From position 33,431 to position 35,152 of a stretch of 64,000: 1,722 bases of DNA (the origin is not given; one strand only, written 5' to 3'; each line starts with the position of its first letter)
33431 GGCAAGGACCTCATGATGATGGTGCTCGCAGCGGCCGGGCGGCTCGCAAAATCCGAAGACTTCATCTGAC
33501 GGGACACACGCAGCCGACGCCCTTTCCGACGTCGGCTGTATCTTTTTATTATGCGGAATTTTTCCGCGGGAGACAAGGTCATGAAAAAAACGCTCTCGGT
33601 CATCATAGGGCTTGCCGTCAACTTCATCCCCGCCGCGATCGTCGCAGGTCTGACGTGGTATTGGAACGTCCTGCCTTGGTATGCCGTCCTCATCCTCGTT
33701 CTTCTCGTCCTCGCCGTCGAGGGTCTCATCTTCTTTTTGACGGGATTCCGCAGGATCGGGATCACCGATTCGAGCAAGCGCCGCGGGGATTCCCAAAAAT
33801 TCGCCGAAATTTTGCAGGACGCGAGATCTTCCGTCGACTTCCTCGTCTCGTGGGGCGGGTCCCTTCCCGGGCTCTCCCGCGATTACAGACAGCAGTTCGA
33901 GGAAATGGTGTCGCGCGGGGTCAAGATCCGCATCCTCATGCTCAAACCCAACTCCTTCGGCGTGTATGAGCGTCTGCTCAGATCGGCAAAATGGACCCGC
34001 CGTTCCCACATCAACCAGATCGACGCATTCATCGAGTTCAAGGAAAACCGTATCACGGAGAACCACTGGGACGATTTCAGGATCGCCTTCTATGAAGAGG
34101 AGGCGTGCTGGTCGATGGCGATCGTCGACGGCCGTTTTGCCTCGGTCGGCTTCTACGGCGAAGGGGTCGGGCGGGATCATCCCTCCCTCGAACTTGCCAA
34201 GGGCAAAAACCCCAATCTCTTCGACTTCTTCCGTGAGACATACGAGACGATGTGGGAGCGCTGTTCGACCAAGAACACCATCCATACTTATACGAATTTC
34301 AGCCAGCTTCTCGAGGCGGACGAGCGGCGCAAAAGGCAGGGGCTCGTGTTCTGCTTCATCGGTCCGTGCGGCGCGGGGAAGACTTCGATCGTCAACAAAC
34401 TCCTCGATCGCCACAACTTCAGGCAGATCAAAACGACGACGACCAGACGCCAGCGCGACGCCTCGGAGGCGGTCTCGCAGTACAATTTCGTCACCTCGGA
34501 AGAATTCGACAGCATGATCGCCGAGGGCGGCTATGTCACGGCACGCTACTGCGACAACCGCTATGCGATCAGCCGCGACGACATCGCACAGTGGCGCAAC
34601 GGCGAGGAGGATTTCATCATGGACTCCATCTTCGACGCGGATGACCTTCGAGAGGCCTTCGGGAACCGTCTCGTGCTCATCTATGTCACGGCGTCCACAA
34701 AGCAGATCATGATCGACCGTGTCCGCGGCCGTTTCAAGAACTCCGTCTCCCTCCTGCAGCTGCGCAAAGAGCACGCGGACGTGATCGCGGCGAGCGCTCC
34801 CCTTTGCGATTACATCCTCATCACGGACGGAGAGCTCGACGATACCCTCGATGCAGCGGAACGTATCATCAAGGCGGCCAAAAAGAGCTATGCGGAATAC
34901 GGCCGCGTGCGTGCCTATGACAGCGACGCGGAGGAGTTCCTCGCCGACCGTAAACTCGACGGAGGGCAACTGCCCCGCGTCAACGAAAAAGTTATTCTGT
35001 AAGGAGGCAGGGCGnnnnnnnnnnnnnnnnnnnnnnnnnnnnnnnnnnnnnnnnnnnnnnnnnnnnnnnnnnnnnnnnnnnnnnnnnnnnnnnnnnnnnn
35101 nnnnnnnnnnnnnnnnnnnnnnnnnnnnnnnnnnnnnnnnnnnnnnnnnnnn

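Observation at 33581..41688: Translationally coupled 8-gene operon: two membrane-anchored guanylate-kinase-like proteins, atypical HAD, two radical-SAM/SPASM enzymes, Lys-less aminotransferase fold, 2-hydroxyacid dehydrogenase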

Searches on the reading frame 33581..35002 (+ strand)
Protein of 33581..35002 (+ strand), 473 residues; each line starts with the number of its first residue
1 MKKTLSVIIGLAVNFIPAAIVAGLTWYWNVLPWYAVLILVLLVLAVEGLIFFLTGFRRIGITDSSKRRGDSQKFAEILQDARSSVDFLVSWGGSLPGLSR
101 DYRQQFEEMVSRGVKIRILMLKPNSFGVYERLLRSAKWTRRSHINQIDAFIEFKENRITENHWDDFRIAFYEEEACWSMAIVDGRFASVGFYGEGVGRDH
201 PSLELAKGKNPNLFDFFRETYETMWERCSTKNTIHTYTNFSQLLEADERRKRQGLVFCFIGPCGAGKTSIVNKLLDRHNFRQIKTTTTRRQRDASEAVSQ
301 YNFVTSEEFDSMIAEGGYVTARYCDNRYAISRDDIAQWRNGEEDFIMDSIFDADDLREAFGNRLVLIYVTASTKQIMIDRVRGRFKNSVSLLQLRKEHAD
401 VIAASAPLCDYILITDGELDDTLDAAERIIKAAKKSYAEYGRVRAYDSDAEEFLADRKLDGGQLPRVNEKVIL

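Call 3: search_protein_families(library=pfam, proteins=[window:33581-35002:+], max_evalue=0.01)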
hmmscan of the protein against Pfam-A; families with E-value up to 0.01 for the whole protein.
window:33581-35002:+ (473 aa): 4 families
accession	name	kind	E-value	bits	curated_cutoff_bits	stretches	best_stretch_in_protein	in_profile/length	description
PF00625.27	Guanylate_kin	-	6.4e-15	55.7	25.2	1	259-432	7-181/182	Guanylate kinase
PF13238.12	AAA_18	-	0.0017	19.2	29.4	1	259-388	3-115/128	AAA domain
PF13671.12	AAA_33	-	0.0043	17.8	27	0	256-301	1-46/143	AAA domain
PF03193.22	RsgA_GTPase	-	0.0067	16.7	30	0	253-281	105-133/174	RsgA GTPase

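Call 4: search_protein_families(library=ncbifam, proteins=[window:33581-35002:+], max_evalue=0.01)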
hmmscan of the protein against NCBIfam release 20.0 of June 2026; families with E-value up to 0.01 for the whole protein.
window:33581-35002:+ (473 aa): 6 families
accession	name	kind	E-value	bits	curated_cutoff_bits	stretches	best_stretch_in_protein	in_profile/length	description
TIGR03263.1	guanyl_kin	equivalog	3.2e-20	72.5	160.45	1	255-431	2-179/180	guanylate kinase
NF011325.0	PRK14738.1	equivalog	9e-15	54.5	263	1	252-434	11-196/206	guanylate kinase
NF011324.0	PRK14737.1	equivalog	1.6e-12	47.6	318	1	263-434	14-186/187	guanylate kinase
TIGR02322.1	phosphon_PhnN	equivalog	4.6e-07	29.7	156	1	257-424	4-170/179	phosphonate metabolism protein/1,5-bisphosphokinase (PRPP-forming) PhnN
NF007485.0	PRK10078.1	equivalog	2.5e-05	24.1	153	1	258-436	6-180/186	ribose 1,5-bisphosphokinase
TIGR01351.1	adk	subfamily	0.0079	15.8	168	0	258-389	3-132/212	adenylate kinase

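Call 19: search_protein_families(library=padloc, proteins=[window:33581-35002:+], max_evalue=0.01)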
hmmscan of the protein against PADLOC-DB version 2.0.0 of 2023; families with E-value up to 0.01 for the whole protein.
window:33581-35002:+ (473 aa): 1 family
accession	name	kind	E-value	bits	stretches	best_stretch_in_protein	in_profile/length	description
PDLC03922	MkoB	-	0.0099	13.2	0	73-119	315-359/610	-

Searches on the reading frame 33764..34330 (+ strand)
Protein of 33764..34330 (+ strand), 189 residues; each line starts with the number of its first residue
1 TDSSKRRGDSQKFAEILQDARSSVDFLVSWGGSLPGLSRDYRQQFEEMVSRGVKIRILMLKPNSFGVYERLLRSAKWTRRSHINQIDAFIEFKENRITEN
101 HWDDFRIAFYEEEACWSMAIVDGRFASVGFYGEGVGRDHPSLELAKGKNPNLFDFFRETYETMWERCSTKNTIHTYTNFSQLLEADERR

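Call 60: predict_structure(alignment_id=A6)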
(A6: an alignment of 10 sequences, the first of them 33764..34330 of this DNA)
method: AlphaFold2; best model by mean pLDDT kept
length: 189 residues; sequences in the alignment: 10
mean_pLDDT: 81.5   pTM: 0.81
mean pLDDT of the five models: 81.5, 80.2, 79.5, 79.1, 77.8
residues with pLDDT >= 90: 64; 70-90: 94; 50-70: 20; < 50: 11
segments of 3 or more residues with pLDDT < 50: 1-7, 134-136
pLDDT, mean of each block of 10 residues (from residue 1): 45 87 90 73 90 93 77 69 85 87 91 86 92 55 91 96 90 79 72
secondary structure, 60 per line:
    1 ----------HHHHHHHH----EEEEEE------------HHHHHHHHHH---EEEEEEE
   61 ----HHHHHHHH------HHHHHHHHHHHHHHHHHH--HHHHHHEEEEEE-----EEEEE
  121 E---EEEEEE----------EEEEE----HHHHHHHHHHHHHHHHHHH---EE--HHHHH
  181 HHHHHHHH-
elements in order: H11-18 E23-28 H41-50 E54-60 H65-72 H79-96 H99-104 E105-110 E116-121 E125-130 E141-145 H150-168 H176-188

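Call 62: fold_search(model_id=the predicted structure, library=pdb)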
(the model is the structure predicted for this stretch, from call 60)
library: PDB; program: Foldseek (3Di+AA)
matches with E <= 10: 693; with E <= 0.001: 75
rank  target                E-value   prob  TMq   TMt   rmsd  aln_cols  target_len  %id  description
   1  5bpi_C                8.6e-07  1.00  0.49  0.37   7.7       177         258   16  Structure of TrmBL2, an archaeal chromatin protein, shows a novel mode of DNA binding. (released 2015-09-02)
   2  5bpd_C                1.0e-06  1.00  0.48  0.37   6.3       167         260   16  Structure of TrmBL2, an archaeal chromatin protein, shows a novel mode of DNA binding. (released 2015-09-02)
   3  5bpd_D                1.8e-06  1.00  0.46  0.35   7.1       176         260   18  Structure of TrmBL2, an archaeal chromatin protein, shows a novel mode of DNA binding. (released 2015-09-02)
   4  9fhs                  4.2e-06  1.00  0.54  0.30   6.5       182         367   16  Structure of the F13 protein of Vaccinia virus (F432 crystal form) (released 2025-03-12)
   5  5bpi_D                5.7e-06  1.00  0.50  0.38   6.0       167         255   17  Structure of TrmBL2, an archaeal chromatin protein, shows a novel mode of DNA binding. (released 2015-09-02)
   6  5bqt_A                6.1e-06  1.00  0.49  0.37   5.9       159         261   15  Structure of TrmBL2, an archaeal chromatin protein, shows a novel mode of DNA binding. (released 2015-09-02)
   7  5bpd_B                6.5e-06  1.00  0.50  0.38   6.8       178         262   16  Structure of TrmBL2, an archaeal chromatin protein, shows a novel mode of DNA binding. (released 2015-09-02)
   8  9fj0                  6.5e-06  1.00  0.45  0.25   7.4       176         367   17  Structure of the F13 protein (mutant G277C) of Vaccinia virus (released 2025-03-12)
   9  5qhm                  6.9e-06  1.00  0.51  0.57   4.9       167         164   14  PanDDA analysis group deposition of models with modelled events (e.g. bound ligands) -- Crystal Structure of human FAM83 (released 2018-12-19)
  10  9fhk_A                8.8e-06  1.00  0.50  0.29   5.9       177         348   15  Structure of the F13 protein of Vaccinia virus (P21 crystal form) (released 2025-03-12)
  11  4gem_A                1.3e-05  1.00  0.47  0.46   5.2       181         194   16  Crystal structure of Zucchini (K171A) (released 2012-10-17)
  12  9fiz                  1.3e-05  1.00  0.49  0.28   7.1       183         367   17  Structure of the F13 protein (mutant A295E) of Vaccinia virus (released 2025-03-12)
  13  9fhk_B                1.4e-05  1.00  0.53  0.31   6.5       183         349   15  Structure of the F13 protein of Vaccinia virus (P21 crystal form) (released 2025-03-12)
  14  6ehi_B                1.8e-05  1.00  0.51  0.60   4.8       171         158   13  NucT from Helicobacter pylori (released 2018-01-17)
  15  9qqv                  2.3e-05  1.00  0.50  0.29   7.7       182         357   16  Structure of the F13 protein of Vaccinia virus in complex with G243-1720 (released 2025-12-24)
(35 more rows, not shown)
